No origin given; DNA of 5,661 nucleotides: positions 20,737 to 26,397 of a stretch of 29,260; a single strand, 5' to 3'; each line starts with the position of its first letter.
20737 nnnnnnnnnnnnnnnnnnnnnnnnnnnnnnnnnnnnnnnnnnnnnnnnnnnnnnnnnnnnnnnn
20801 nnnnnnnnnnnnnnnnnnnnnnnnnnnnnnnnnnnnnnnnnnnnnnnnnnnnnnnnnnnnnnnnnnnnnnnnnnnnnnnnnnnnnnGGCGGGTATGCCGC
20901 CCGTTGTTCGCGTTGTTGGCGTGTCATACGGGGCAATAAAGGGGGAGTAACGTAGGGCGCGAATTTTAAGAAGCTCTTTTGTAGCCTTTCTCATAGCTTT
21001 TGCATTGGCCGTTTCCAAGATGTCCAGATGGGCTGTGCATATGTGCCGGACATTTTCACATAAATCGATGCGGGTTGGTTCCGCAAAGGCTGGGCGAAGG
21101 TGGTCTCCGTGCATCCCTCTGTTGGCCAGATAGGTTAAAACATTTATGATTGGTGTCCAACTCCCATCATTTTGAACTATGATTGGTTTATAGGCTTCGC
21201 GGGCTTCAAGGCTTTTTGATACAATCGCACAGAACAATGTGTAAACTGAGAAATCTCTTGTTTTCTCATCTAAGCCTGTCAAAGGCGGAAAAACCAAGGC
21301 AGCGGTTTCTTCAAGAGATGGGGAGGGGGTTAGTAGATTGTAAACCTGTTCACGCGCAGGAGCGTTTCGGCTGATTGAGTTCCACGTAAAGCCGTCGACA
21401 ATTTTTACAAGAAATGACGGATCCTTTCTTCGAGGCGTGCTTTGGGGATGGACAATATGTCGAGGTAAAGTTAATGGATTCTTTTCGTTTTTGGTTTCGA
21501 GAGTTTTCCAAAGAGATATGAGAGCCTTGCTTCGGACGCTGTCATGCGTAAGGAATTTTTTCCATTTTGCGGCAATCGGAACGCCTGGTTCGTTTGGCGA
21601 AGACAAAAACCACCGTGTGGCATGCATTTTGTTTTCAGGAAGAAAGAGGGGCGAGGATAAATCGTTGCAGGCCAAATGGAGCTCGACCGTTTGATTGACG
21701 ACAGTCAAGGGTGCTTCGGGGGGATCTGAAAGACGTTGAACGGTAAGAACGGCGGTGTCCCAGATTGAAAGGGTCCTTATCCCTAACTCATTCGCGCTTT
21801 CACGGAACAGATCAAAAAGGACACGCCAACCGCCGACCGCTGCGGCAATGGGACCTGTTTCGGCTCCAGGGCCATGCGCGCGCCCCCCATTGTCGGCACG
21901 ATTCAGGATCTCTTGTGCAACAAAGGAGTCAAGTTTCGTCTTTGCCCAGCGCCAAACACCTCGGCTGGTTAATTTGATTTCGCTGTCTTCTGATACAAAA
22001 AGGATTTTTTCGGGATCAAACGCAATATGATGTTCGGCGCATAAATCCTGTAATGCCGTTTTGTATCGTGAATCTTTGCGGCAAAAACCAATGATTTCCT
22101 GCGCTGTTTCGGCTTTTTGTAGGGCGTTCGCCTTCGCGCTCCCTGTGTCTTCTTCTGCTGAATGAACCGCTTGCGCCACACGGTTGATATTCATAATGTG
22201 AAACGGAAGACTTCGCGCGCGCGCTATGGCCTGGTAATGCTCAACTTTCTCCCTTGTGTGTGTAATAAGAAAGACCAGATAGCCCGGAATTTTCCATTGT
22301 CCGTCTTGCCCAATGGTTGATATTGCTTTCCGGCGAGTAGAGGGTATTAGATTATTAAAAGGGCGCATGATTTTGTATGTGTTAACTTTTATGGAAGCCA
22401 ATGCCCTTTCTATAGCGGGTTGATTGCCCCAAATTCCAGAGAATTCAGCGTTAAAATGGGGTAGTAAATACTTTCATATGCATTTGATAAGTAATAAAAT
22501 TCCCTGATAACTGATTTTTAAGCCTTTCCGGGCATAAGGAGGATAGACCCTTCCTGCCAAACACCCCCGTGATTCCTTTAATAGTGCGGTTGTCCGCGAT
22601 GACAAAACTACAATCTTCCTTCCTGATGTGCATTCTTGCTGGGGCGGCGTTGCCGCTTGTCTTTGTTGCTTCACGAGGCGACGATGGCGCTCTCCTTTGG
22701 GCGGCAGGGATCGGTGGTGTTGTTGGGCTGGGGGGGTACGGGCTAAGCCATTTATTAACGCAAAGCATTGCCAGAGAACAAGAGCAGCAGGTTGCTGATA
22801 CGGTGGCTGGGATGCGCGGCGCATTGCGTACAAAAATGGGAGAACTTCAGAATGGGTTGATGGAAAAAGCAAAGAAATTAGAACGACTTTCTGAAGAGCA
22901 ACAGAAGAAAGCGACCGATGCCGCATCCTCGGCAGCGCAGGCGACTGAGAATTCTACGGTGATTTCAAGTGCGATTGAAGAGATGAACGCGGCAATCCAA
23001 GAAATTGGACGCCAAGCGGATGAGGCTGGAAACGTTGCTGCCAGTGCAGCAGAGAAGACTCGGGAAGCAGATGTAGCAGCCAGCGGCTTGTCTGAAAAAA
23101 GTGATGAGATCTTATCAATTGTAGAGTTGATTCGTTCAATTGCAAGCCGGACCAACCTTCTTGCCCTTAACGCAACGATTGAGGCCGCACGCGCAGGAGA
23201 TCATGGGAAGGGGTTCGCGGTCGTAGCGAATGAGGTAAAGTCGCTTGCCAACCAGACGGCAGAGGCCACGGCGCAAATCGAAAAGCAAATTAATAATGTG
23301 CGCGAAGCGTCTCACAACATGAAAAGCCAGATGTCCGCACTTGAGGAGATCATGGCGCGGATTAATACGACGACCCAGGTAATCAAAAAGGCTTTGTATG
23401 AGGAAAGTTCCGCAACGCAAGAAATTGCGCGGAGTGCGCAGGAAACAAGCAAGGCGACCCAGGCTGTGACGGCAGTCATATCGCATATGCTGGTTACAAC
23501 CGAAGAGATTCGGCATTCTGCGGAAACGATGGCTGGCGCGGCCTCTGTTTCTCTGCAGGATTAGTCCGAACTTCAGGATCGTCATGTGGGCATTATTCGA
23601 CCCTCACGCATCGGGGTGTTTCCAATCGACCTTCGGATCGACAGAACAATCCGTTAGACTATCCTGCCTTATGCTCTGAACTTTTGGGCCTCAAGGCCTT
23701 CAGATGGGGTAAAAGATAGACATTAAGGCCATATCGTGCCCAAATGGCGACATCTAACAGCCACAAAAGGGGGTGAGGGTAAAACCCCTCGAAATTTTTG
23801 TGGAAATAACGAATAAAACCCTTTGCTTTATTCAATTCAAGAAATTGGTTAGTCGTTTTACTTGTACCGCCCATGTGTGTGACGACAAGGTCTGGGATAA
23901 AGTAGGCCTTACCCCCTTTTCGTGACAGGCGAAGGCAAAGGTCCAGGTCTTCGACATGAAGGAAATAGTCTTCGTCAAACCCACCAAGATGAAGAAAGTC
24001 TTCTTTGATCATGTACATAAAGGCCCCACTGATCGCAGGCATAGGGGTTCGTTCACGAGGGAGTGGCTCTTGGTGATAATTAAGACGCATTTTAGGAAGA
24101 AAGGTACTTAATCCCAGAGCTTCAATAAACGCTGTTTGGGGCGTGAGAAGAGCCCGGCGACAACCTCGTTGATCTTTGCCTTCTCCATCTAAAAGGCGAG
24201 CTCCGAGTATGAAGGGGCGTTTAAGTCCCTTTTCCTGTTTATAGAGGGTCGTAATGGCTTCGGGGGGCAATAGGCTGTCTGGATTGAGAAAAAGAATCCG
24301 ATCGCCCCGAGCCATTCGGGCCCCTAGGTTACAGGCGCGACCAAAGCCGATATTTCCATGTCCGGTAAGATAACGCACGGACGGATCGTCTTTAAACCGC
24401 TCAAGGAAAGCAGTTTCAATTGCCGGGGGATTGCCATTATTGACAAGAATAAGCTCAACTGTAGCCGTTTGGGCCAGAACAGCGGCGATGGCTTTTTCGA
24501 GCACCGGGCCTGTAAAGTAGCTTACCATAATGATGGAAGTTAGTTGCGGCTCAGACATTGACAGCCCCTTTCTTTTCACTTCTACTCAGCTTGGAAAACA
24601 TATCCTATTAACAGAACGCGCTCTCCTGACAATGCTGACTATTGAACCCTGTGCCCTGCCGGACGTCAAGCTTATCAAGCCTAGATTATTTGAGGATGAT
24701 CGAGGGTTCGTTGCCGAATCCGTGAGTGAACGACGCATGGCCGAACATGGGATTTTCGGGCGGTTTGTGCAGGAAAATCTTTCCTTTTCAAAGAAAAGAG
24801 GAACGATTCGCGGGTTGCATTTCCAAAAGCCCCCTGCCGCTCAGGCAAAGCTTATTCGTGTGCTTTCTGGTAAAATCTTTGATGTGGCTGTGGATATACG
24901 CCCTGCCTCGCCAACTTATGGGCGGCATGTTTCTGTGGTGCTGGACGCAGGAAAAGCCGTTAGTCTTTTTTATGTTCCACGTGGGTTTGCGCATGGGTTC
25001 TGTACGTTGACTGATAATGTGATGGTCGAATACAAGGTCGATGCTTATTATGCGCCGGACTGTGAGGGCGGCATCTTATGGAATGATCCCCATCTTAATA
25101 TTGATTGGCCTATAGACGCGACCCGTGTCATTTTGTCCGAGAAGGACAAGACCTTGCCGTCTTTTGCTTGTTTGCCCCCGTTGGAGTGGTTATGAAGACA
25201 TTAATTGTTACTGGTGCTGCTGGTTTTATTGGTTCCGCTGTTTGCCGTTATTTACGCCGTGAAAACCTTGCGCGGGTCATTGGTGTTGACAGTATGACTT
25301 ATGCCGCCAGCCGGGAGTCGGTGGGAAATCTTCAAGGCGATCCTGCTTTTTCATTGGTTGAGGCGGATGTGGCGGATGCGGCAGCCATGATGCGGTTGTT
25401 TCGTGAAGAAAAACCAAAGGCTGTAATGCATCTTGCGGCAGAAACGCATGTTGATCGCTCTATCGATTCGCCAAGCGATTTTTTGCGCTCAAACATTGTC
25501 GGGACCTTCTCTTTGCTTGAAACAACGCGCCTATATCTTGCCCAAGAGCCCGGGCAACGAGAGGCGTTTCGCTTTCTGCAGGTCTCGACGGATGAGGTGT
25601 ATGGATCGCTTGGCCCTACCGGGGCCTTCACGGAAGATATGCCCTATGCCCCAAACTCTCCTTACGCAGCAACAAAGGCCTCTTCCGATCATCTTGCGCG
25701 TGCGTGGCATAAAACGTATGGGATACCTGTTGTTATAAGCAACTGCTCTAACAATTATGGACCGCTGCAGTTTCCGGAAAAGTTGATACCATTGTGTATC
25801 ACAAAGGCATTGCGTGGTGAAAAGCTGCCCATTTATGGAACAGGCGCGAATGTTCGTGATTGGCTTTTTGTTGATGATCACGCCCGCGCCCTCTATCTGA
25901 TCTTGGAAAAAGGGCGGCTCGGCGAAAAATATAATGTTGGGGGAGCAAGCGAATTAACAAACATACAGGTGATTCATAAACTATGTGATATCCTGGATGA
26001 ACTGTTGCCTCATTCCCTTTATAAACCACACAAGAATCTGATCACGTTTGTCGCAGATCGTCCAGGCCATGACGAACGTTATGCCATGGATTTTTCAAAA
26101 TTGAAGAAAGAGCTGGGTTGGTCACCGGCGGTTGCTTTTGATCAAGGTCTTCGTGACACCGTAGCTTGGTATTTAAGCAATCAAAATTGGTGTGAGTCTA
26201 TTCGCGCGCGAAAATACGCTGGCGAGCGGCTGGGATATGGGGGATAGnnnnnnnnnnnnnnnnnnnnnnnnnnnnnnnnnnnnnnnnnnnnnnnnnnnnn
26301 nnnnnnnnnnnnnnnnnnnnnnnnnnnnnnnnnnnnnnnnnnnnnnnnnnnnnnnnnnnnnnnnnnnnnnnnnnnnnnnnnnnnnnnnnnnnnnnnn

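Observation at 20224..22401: Best candidate for a new system: Ham1/ITPase fused to a LOG phosphoribohydrolase, a possible one-protein NTP-to-free-base pathway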

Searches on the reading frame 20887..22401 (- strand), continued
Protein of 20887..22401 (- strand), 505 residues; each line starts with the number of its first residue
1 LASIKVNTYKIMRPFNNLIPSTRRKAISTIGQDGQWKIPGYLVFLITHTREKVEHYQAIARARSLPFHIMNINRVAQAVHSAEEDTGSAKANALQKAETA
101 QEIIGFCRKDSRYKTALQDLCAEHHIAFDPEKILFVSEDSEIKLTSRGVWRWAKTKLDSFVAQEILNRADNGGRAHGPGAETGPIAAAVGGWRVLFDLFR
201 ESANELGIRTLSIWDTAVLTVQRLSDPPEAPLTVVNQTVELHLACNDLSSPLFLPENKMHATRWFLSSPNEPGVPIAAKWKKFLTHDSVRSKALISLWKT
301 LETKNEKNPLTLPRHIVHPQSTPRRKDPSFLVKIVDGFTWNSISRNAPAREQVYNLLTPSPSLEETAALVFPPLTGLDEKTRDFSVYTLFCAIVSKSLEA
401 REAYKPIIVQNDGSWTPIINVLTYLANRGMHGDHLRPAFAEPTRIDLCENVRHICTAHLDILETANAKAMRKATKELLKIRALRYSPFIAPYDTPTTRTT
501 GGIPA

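Call 65: find_encoding_contigs(protein=P0013, flank=6000, max_places=1)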
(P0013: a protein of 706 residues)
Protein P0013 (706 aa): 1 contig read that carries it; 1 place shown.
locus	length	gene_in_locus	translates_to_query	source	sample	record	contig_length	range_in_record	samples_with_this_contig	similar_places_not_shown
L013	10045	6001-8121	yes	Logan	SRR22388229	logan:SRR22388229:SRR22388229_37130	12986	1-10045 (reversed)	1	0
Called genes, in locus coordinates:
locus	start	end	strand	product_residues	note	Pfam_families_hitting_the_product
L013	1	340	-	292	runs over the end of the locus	PF13191:AAA_16 (faint), PF00004:AAA, PF17871:AAA_lid_9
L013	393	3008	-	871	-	PF00330:Aconitase, PF00694:Aconitase_C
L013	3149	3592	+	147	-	PF06282:DUF1036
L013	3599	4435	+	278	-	PF01553:Acyltransferase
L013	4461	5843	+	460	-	PF00919:UPF0004, PF04055:Radical_SAM, PF01938:TRAM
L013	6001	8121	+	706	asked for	-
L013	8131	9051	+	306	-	PF03641:Lysine_decarbox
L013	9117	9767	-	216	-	PF14681:UPRTase, PF00156:Pribosyltran (weak)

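Call 66: find_encoding_contigs(protein=P0081, flank=6000, max_places=1)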
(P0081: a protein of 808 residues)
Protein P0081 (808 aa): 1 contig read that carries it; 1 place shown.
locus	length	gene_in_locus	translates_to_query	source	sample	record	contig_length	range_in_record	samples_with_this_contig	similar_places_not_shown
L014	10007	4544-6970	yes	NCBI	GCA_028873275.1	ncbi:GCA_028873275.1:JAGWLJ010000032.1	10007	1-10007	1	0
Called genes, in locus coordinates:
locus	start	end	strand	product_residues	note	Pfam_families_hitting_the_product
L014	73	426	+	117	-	-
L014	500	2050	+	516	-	PF13091:PLDc_2, PF00614:PLDc (faint), PF13091:PLDc_2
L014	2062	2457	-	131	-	-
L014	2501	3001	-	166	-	-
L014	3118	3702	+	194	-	-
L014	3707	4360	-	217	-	PF00881:Nitroreductase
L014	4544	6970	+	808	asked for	PF03641:Lysine_decarbox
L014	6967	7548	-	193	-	PF12766:Pyridox_oxase_2 (weak), PF01243:PNPOx_N, PF10590:PNP_phzG_C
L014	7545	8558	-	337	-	PF04958:AstA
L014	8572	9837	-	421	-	PF00202:Aminotran_3, PF00155:Aminotran_1_2 (faint)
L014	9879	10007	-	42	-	?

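Call 76: search_protein_families(library=padloc, proteins=[P0009, P0018, P0054, P0081], max_evalue=0.01)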
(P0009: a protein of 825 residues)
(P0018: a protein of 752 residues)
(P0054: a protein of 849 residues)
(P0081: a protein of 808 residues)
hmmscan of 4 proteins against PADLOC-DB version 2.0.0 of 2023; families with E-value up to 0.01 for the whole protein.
P0009 (825 aa): 0 families

P0018 (752 aa): 0 families

P0054 (849 aa): 0 families

P0081 (808 aa): 0 families

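Call 82: find_related_loci(query=A10, collection=metagenome_contigs, flank=6000)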
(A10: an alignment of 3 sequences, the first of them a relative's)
Query A10 (711 aa) in metagenome_contigs; peptide patterns used: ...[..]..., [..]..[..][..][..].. (x = any residue, [..] = any of these).
580 stretches matched a pattern; 1 encode a relative of the query (tblastn E <= 1e-3); 1 distinct loci.
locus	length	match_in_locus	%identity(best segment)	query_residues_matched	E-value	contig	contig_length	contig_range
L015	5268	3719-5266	30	1-519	8e-56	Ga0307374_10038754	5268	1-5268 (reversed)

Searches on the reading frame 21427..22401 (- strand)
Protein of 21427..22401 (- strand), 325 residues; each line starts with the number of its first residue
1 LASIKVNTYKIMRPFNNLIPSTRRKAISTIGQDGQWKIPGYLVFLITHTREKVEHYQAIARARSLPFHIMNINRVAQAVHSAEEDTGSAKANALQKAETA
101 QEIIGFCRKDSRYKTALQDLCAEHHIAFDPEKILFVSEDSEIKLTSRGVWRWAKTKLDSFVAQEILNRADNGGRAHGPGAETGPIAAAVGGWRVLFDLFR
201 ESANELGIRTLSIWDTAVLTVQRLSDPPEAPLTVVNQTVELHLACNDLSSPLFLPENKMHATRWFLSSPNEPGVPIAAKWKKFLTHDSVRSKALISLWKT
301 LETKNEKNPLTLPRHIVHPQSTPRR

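Call 13: search_solved_structures(query=A2, max_evalue=10, show_alignments=3)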
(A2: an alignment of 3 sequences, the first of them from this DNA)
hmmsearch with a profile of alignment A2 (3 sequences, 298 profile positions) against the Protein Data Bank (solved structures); distinct sequences matched with E-value up to 10: 1.
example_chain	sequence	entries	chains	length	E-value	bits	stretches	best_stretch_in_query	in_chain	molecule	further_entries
6z1p_Bo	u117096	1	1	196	0.83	11.8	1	36-97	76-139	30S ribosomal protein S15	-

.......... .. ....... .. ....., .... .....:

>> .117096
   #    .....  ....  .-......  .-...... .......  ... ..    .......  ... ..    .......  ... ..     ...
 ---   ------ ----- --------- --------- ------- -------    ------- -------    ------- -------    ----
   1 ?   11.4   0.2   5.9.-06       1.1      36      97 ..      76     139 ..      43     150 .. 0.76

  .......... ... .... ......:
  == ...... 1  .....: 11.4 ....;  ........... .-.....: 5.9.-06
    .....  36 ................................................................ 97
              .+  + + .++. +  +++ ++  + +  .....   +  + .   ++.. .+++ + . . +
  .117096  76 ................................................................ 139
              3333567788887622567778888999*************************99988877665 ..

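Call 97: search_solved_structures(query=A11, max_evalue=10, show_alignments=4)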
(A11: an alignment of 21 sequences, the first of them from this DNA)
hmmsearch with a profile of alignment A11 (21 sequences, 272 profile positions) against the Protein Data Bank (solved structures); distinct sequences matched with E-value up to 10: 0.

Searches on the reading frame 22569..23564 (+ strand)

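Call 21: search_protein_families(library=pfam, proteins=[window:22569-23564:+], max_evalue=0.001)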
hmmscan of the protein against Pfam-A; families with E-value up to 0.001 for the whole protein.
window:22569-23564:+ (331 aa): 1 family
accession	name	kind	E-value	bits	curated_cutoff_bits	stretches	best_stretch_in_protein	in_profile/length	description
PF00015.26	MCPsignal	-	3.5e-29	102.3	34.6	1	151-307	5-168/172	Methyl-accepting chemotaxis protein (MCP) signalling domain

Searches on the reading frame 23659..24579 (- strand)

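Call 21: search_protein_families(library=pfam, proteins=[window:23659-24579:-], max_evalue=0.001)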
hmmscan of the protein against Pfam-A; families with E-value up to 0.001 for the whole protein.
window:23659-24579:- (306 aa): 4 families
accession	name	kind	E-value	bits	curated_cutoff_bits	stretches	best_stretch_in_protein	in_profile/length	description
PF00535.33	Glycos_transf_2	-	1.9e-18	67.4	23.3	1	15-130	1-117/168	Glycosyl transferase family 2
PF13641.12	Glyco_tranf_2_3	-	9.6e-12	45.8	27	1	11-240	1-216/230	Glycosyltransferase like family 2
PF10111.15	Glyco_tranf_2_2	-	1.1e-06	28.8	27.3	0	39-114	28-104/276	Glycosyltransferase like family 2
PF02709.20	Glyco_transf_7C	-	0.00048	20.2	23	1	175-227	11-64/78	N-terminal domain of galactosyltransferase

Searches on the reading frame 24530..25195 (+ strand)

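Call 21: search_protein_families(library=pfam, proteins=[window:24530-25195:+], max_evalue=0.001)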
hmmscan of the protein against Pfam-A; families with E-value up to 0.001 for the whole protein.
window:24530-25195:+ (221 aa): 1 family
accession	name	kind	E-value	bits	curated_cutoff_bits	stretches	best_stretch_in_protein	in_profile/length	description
PF00908.23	dTDP_sugar_isom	-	3.2e-64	216.1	27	1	42-212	3-166/168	dTDP-4-dehydrorhamnose 3,5-epimerase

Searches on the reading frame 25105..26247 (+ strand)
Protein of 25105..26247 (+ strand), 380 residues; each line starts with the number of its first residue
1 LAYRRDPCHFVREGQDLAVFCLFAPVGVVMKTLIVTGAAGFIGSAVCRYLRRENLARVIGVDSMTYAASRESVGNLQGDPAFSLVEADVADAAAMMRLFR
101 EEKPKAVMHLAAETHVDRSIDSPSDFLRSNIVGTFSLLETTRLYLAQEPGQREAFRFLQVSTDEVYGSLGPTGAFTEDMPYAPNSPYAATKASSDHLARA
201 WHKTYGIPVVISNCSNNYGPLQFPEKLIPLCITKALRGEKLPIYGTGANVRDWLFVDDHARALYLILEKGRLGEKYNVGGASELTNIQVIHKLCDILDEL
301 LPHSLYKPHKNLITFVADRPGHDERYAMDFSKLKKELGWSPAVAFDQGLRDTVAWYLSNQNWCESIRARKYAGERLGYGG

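Call 21: search_protein_families(library=pfam, proteins=[window:25105-26247:+], max_evalue=0.001)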
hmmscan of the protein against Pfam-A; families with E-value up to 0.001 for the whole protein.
window:25105-26247:+ (380 aa): 7 families
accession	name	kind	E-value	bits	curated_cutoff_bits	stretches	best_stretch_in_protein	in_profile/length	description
PF16363.11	GDP_Man_Dehyd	-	2.3e-84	284.2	27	1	34-352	1-332/332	GDP-mannose 4,6 dehydratase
PF01370.27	Epimerase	-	4.1e-68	229.8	20.9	1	34-279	2-240/240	NAD dependent epimerase/dehydratase family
PF04321.23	RmlD_sub_bind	-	2.8e-13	50.1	27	1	32-204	2-142/287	RmlD substrate binding domain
PF02719.21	Polysacc_synt_2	-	3e-11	43.5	20.2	1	34-142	2-116/293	Polysaccharide biosynthesis protein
PF01073.25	3Beta_HSD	-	4.3e-08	33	22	1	34-141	1-103/280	3-beta hydroxysteroid dehydrogenase/isomerase family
PF07993.18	NAD_binding_4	-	1.7e-06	27.8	20.1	1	103-215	88-205/258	Male sterility protein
PF00106.31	adh_short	-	3.8e-06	27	26.6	0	31-101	1-70/195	short chain dehydrogenase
